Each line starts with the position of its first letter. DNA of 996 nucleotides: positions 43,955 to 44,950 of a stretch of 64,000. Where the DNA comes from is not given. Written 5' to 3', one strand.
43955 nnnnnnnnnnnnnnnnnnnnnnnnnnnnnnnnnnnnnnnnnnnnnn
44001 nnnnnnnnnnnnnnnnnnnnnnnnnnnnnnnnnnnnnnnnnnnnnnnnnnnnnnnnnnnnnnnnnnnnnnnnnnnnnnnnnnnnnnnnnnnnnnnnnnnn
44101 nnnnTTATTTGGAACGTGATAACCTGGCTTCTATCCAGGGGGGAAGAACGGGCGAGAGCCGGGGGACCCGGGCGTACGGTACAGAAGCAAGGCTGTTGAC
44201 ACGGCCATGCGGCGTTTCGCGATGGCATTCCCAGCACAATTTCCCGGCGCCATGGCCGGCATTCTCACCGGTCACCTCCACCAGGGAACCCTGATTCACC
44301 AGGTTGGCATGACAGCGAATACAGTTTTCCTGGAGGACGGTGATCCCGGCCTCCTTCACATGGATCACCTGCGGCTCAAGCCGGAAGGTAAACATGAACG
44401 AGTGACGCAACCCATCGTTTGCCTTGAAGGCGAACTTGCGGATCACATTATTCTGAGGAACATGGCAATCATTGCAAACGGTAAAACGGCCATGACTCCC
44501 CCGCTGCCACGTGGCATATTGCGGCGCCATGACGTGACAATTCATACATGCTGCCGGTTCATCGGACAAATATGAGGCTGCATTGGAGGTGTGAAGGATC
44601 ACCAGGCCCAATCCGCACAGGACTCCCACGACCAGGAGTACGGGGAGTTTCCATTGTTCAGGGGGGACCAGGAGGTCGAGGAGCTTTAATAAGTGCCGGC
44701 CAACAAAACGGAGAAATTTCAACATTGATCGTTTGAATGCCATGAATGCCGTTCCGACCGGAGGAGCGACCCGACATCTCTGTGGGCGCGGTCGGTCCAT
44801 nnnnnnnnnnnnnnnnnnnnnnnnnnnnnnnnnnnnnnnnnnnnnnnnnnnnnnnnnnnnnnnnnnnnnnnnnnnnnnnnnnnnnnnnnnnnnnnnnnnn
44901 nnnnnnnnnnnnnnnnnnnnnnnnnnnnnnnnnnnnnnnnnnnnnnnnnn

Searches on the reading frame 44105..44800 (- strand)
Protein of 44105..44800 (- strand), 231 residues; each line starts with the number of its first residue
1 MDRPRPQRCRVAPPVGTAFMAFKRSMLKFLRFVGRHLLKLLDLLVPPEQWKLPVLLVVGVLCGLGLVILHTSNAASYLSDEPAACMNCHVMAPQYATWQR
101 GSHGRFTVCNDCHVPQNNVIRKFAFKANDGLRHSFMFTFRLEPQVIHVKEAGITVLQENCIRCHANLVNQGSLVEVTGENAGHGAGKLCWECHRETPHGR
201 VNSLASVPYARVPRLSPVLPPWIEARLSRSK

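Call 84: search_protein_families(library=pfam, proteins=[window:44105-44800:-], max_evalue=0.00001)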
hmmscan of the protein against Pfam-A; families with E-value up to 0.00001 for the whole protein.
window:44105-44800:- (231 aa): 2 families
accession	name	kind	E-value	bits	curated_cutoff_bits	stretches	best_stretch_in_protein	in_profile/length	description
PF03264.19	Cytochrom_NNT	-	3e-11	43.8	24.1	1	49-200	5-171/174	NapC/NirT cytochrome c family, N-terminal region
PF14522.11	Cytochrome_C7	-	2.4e-06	27.7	24.8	0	156-199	12-54/67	Cytochrome c7 and related cytochrome c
